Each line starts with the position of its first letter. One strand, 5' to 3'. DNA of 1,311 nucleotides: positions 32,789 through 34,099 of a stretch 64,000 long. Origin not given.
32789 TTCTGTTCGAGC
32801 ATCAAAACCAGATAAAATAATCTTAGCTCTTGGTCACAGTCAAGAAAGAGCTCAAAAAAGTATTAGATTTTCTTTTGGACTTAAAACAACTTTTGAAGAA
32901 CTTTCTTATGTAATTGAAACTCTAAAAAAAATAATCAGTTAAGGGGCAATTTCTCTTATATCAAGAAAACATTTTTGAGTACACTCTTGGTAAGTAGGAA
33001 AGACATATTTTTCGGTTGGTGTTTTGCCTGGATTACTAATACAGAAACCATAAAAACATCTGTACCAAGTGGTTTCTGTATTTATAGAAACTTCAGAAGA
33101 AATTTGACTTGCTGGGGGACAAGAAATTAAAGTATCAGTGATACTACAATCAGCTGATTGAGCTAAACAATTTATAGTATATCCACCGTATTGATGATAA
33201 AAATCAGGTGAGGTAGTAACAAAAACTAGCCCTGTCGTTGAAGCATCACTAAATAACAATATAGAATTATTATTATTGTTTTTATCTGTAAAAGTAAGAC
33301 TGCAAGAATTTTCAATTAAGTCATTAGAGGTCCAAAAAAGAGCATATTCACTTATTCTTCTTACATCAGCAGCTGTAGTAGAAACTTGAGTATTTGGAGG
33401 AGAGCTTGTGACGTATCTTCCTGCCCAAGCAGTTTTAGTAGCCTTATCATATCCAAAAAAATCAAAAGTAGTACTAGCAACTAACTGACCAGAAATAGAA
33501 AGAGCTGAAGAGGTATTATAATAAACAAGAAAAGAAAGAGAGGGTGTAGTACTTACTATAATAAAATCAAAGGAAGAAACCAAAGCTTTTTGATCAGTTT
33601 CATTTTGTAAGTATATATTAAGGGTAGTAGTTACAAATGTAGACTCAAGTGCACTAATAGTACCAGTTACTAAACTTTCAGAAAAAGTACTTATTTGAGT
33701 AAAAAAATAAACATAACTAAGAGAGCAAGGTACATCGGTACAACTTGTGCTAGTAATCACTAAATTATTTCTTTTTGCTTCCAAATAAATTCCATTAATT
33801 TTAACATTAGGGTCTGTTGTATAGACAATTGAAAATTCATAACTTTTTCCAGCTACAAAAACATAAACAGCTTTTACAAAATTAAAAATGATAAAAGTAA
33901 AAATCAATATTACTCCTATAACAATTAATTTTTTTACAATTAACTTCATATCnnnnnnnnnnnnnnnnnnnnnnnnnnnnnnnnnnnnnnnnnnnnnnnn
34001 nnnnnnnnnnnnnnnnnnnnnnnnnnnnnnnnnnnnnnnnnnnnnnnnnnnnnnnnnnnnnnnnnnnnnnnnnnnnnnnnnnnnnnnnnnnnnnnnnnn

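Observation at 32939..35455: Tandem pair of Ser/Thr-rich, Cys-containing secreted proteins with no recognisable family, candidate novel surface or adhesion module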

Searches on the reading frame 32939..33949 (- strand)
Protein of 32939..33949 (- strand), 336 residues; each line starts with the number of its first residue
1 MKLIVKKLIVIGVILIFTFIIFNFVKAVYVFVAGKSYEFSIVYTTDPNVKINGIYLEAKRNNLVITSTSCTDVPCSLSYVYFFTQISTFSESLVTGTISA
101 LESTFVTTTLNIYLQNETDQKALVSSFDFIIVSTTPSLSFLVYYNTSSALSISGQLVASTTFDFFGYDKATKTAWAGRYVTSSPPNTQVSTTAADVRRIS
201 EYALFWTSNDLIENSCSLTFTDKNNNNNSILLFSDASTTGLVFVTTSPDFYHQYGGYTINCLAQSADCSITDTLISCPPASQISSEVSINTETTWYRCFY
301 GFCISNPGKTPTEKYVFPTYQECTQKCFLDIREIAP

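Call 3: search_protein_families(library=pfam, proteins=[window:32939-33949:-], max_evalue=10)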
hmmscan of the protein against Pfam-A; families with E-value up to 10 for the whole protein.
window:32939-33949:- (336 aa): 0 families

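Call 6: search_solved_structures(query=window:32939-33949:-, max_evalue=10)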
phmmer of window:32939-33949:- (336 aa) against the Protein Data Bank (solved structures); distinct sequences matched with E-value up to 10: 5.
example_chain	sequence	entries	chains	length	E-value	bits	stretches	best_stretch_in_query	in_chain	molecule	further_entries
7pzy_n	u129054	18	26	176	0.072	15.6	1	90-231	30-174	60S ribosomal protein L6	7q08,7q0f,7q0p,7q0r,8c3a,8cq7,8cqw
3hur_A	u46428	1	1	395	1.6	11.2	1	87-185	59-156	Alanine racemase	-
4u3m_L6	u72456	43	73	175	2.1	10.8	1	91-231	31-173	60S ribosomal protein L6-A | Large ribosomal subunit protein eL6A | eL6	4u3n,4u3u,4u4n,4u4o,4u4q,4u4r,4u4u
8t2x_AE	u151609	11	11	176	2.1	10.8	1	91-231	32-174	60S ribosomal protein L6-A | Large ribosomal subunit protein eL6A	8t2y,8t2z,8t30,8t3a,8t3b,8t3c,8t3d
3j6x_L6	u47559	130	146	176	2.1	10.8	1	91-231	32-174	60S ribosomal protein L6 | eL6 | 60S ribosomal protein L6-A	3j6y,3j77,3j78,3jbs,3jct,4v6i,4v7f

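Call 11: find_homologous_proteins(query=window:32939-33949:-, max_evalue=0.001)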
Query window:32939-33949:- (336 aa): 3 proteins with E <= 0.001 among 1450 candidates.
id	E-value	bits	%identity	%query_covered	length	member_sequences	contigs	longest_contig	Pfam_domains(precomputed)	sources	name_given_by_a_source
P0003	1.2e-215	733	100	100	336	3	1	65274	-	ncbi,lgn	-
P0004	1.0e-185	634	88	100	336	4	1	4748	-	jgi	-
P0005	3.2e-69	252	41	98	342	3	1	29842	-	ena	-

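Call 12: find_encoding_contigs(protein=P0005, flank=10000, max_places=4)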
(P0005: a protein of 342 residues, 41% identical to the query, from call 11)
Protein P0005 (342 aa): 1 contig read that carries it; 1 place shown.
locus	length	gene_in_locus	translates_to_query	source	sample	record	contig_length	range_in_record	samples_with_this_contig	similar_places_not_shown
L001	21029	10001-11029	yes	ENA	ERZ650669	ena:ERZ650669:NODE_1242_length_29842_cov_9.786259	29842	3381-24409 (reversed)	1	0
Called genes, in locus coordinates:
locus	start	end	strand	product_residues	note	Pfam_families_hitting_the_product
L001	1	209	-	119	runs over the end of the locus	-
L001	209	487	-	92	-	PF00276:Ribosomal_L23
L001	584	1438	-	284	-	PF00231:ATP-synt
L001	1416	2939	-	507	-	PF00006:ATP-synt_ab, PF00306:ATP-synt_ab_C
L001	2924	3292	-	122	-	PF00213:OSCP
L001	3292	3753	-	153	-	-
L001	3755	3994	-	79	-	PF00137:ATP-synt_C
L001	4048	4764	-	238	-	PF00119:ATP-synt_A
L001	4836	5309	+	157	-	PF01327:Pep_deformylase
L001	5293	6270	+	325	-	PF00551:Formyl_trans_N, PF02911:Formyl_trans_C (weak)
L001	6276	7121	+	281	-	PF01026:TatD_DNase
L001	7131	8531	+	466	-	PF01921:tRNA-synt_1f (faint), PF00133:tRNA-synt_1 (faint), PF01406:tRNA-synt_1e, PF09334:tRNA-synt_1g (weak), PF23493:CysS_C (weak)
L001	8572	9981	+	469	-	-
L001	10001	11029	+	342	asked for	-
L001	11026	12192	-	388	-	PF00266:Aminotran_5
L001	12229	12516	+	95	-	PF00886:Ribosomal_S16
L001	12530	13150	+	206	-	PF02163:Peptidase_M50 (weak)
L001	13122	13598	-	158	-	PF00588:SpoU_methylase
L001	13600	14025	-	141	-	PF01029:NusB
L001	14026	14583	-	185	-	PF13473:Cupredoxin_1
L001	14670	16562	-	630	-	PF02463:SMC_N, PF13175:AAA_15, PF13476:AAA_23, PF13555:AAA_29 (weak), PF13304:AAA_21 (weak)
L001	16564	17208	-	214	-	PF14622:Ribonucleas_3_3, PF22935:RM44_endonuclase (weak), PF00636:Ribonuclease_3, PF22892:DSRM_MRPL44, PF00035:dsrm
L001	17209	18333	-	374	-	PF05559:DUF763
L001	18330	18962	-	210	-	PF01135:PCMT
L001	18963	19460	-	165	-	PF02834:LigT_PEase (weak)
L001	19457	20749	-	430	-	PF00587:tRNA-synt_2b, PF03129:HGTP_anticodon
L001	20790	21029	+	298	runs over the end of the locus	PF01926:MMR_HSR1, PF02421:FeoB_N (weak), PF06071:YchF-GTPase_C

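Call 30: predict_structure(alignment_id=A2)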
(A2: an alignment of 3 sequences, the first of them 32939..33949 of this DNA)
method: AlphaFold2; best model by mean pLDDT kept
length: 336 residues; sequences in the alignment: 3
mean_pLDDT: 47.4   pTM: 0.38
mean pLDDT of the five models: 47.4, 38.4, 35.6, 34.4, 31.9
residues with pLDDT >= 90: 16; 70-90: 61; 50-70: 42; < 50: 217
segments of 3 or more residues with pLDDT < 50: 16-28, 134-336
pLDDT, mean of each block of 10 residues (from residue 1): 60 50 41 69 69 87 88 88 88 79 72 80 70 39 24 23 26 28 24 25 29 40 38 29 27 41 40 35 41 30 34 30 30 27
secondary structure, 60 per line:
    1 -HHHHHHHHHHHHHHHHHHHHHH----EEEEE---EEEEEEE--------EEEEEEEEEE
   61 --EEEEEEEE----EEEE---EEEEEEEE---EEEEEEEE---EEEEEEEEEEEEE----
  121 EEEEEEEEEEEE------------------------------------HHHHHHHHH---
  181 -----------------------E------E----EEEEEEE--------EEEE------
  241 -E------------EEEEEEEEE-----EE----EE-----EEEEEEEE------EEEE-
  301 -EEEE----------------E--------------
elements in order: H2-23 E28-32 E36-42 E51-60 E63-70 E75-78 E82-89 E93-100 E104-116 E121-132 H169-177 E216-222 E231-234 E255-263 E282-289 E296-299 E302-305
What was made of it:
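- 33869..33949 (-): Gene B signal peptide (aa 1-27, MKLIVKK-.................-VKA|V). AF2 gives a helix at 2-23 (call 30).
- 33554..33868 (-): Gene B domain 1 (aa 28-132): Ig/FN3-like beta-sandwich with the C70/C75 hairpin. This is the only confidently modelled region (pLDDT 70-88, call 30).
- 33188..33553 (-): Gene B middle region (aa 133-254), including the conserved ADVR+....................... and VTT.P.FYHQ blocks. The structure is not confidently predicted (pLDDT <50, call 30).
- On Ig-like / FN3-like beta-sandwich fold (structural class, not a sequence family): B residues 30-132 have pLDDT 70-88 and 9 strands (call 30).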

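Call 32: search_protein_representatives(alignment_id=A2)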
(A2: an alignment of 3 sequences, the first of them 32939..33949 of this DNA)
Query: 3 sequences, 336 profile positions. Proteins with E-value up to 0.001 (for the whole library): 4; up to 1e-10: 4; up to 1e-30: 3. The best 4 are listed.
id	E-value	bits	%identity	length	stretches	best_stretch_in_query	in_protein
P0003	7.3e-194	659.8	-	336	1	1-336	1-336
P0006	5.0e-105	367.7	-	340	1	3-336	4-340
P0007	3.4e-50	187.5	-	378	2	107-336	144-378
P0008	1.4e-18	83.6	-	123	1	211-303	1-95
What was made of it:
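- Tried and rejected: 4 proteins (call 32).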

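Call 35: find_encoding_contigs(protein=P0007, flank=10000, max_places=4)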
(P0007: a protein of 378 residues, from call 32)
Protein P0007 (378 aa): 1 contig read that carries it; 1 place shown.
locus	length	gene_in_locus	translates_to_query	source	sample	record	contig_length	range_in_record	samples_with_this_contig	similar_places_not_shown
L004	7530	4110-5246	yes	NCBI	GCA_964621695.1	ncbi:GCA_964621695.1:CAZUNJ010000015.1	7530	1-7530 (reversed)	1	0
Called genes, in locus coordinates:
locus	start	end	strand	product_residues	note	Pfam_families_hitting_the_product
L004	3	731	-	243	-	?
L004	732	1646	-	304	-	PF18075:FtsX_ECD, PF02687:FtsX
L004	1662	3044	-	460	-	PF00133:tRNA-synt_1 (faint), PF01406:tRNA-synt_1e, PF01921:tRNA-synt_1f (faint), PF09334:tRNA-synt_1g (weak)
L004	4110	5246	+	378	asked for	-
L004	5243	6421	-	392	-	PF00266:Aminotran_5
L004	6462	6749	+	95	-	PF00886:Ribosomal_S16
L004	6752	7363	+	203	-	PF02163:Peptidase_M50 (weak)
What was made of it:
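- The fused form rests on a single MAG contig (call 35).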

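Call 38: fold_search(model_id=the predicted structure, library=pdb)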
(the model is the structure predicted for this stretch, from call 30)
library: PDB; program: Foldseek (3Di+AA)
matches with E <= 10: 1932; with E <= 0.001: 1
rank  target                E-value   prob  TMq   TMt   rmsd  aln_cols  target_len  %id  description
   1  2ha1_MODEL_1_A        5.1e-05  1.00  0.18  0.28  17.6       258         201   14  Complex of the first and second type III domains of human Fibronectin in solution (released 2007-04-10)
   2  1hkf                  1.4e-03  1.00  0.22  0.51   4.5       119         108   11  The three dimensional structure of NK cell receptor Nkp44, a triggering partner in natural cytotoxicity (released 2003-06-11)
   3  3pe9_A                2.1e-03  1.00  0.18  0.53   5.4       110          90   13  Structures of Clostridium thermocellum CbhA fibronectin(III)-like modules (released 2011-11-23)
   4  7ryo_D                2.2e-03  1.00  0.22  0.34   6.5       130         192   12  CD1a-dideoxymycobactin-gdTCR complex (released 2022-05-18)
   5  5eq4_B                2.4e-03  1.00  0.22  0.36   5.5       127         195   12  Crystal structure of the SrpA adhesin R347E mutant from Streptococcus sanguinis (released 2016-01-27)
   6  9c42_D                3.3e-03  1.00  0.25  0.41   9.5       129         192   12  Structure of human MR1-ellagic acid in complex with human MAIT A-F7 TCR (released 2025-06-11)
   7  5xax_B                3.3e-03  1.00  0.21  0.46   7.2       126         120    6  Parallel homodimer structures of the extracellular domains of the voltage-gated sodium channel beta4 subunit explain i (released 2017-07-05)
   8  3to4_D                3.5e-03  0.99  0.26  0.35  14.3       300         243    8  Structure of mouse Valpha14Vbeta2-mouseCD1d-alpha-Galactosylceramide (released 2011-12-14)
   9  9hbk_D                3.7e-03  1.00  0.20  0.44   5.2       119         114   13  Structure of A16/G9 in complex with A56/K2 (vaccinia virus) (released 2025-09-03)
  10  7ufj_G                3.9e-03  1.00  0.25  0.40   4.0       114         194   10  Structure of human MR1-ethylvanillin in complex with human MAIT A-F7 TCR (released 2022-12-14)
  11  5d7j_G                3.9e-03  1.00  0.25  0.39  10.6       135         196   10  Structure of human MR1-5-OP-RU in complex with human MAIT M33.64(Y95alphaF) TCR (released 2016-01-27)
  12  6nnv_A                3.9e-03  1.00  0.21  0.46   5.2       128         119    6  PD-L1 IgV domain complex with macro-cyclic peptide (released 2019-02-20)
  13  7mro                  4.1e-03  0.93  0.20  0.22  15.2       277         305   10  Zebrafish CNTN4 FN1-FN3 domains (released 2022-01-05)
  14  8vz8_C                4.3e-03  1.00  0.26  0.46   7.6       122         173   14  Crystal structure of mouse MAIT M2B TCR-MR1-5-OP-RU complex (released 2024-04-10)
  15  4pjg_E                4.3e-03  1.00  0.25  0.39   9.7       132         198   10  Structure of human MR1-Ac-6-FP in complex with human MAIT B-F3-C1 TCR (released 2014-07-02)
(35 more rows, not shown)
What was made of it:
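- On Ig-like / FN3-like beta-sandwich fold (structural class, not a sequence family): Foldseek PDB: 2ha1 FN3 pair E 5e-5; NKp44 IgV, CbhA FN3 and others E about 1e-3, with TM normalised to target 0.45-0.6 (call 38).
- Closest known: Bacterial cell-surface proteins built of tandem Ig-like/FN3-like beta-sandwich domains. Same: B residues 30-132 model as an Ig/FN3-like sandwich with Foldseek hits to FN3, IgV and the SrpA adhesin (calls 30, 38).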

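Call 43: find_related_loci(query=A4, collection=genome_contigs, flank=8000)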
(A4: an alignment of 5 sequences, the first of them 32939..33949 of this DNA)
Query A4 (336 aa) in genome_contigs; peptide patterns used: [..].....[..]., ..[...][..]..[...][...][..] (x = any residue, [..] = any of these).
29 stretches matched a pattern; 1 encode a relative of the query (tblastn E <= 1e-3); 1 distinct loci.
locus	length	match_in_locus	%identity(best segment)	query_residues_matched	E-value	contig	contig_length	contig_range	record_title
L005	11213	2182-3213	39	4-336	4e-70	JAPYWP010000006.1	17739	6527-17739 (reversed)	MAG: Candidatus Paceibacterota bacterium isolate RSWP11 scaffold_458_c1, whole genome shotgun sequence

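Call 44: find_related_loci(query=A4, collection=metagenome_contigs, flank=8000)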
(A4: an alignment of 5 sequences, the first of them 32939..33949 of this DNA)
Query A4 (336 aa) in metagenome_contigs; peptide patterns used: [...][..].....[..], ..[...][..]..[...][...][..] (x = any residue, [..] = any of these).
141 stretches matched a pattern; 4 encode a relative of the query (tblastn E <= 1e-3); 4 distinct loci.
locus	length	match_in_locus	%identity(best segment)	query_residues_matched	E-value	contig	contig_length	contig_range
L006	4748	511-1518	88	1-336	0e+0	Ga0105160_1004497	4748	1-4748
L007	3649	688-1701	42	9-336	7e-71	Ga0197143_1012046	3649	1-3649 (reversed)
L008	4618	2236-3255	39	4-336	2e-68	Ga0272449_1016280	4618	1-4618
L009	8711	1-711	45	109-336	1e-61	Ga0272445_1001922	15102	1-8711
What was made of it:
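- The family is confined to four lineages, whereas a core envelope component would be expected in sister Paceibacterota (calls 32, 43, 44).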

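Call 55: search_solved_structures(query=A6, max_evalue=10)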
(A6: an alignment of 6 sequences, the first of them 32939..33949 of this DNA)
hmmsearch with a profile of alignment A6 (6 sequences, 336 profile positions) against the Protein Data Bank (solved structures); distinct sequences matched with E-value up to 10: 0.
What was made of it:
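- Closest known: Kunitz/BPTI-type small disulfide-rich domains. Different: No PDB profile hit (call 55).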

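Call 61: search_protein_families(library=ncbifam, proteins=[window:32939-33949:-, L005:469-2181:+, L001:8572-9981:+], max_evalue=1)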
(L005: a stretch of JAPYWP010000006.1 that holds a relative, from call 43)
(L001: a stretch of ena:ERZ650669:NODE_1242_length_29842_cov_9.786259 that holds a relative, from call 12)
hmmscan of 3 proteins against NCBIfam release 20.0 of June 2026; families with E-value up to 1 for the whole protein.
window:32939-33949:- (336 aa): 0 families

L005:469-2181:+ (570 aa): 0 families

L001:8572-9981:+ (469 aa): 0 families
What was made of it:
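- On Pfam Ig/FN3/Big/CARDB-type sequence families: NCBIfam gave none (call 61).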

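Call 62: search_protein_families(library=phrogs, proteins=[window:32939-33949:-, L005:469-2181:+], max_evalue=1)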
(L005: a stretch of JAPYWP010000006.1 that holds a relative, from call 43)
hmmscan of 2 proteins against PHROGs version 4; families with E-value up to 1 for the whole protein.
window:32939-33949:- (336 aa): 1 family
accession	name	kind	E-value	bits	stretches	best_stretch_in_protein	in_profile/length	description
phrog_17756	-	unknown function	0.19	13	1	18-42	3-27/82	-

L005:469-2181:+ (570 aa): 1 family
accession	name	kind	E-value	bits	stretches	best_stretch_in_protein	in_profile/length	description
phrog_17071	-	unknown function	0.21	12.5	1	414-440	11-37/53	-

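Call 66: find_related_loci(query=A6, collection=viral_contigs, flank=5000)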
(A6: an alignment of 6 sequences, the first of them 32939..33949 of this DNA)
Query A6 (336 aa) in viral_contigs; peptide patterns used: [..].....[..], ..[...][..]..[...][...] (x = any residue, [..] = any of these).
95 stretches matched a pattern, but none encodes a relative of the query by tblastn (E <= 1e-3).
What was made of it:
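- Tried and rejected: No relative in IMG/VR (call 66).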

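Call 75: search_protein_families(library=pfam, alignment_id=A6, max_evalue=10)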
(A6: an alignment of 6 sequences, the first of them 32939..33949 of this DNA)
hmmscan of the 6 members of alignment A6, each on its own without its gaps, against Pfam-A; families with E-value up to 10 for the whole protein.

A. member 1, window:32939-33949:- (336 aa): 0 families

B. families by the number of members that match (of 6 scanned): 3 families
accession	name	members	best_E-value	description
PF04966.18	OprB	1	0.026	Carbohydrate-selective porin, OprB family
PF01988.24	VIT1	1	0.12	VIT family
PF13742.12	tRNA_anti_2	1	0.16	OB-fold nucleic acid binding domain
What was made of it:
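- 32942..33187 (-): Gene B C-terminal Cys-rich module (aa 255-336; 7 Cys, with C216 upstream bringing the count to eight). It ends in the near-invariant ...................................-COOH. No family hit (calls 3, 32, 55, 75).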
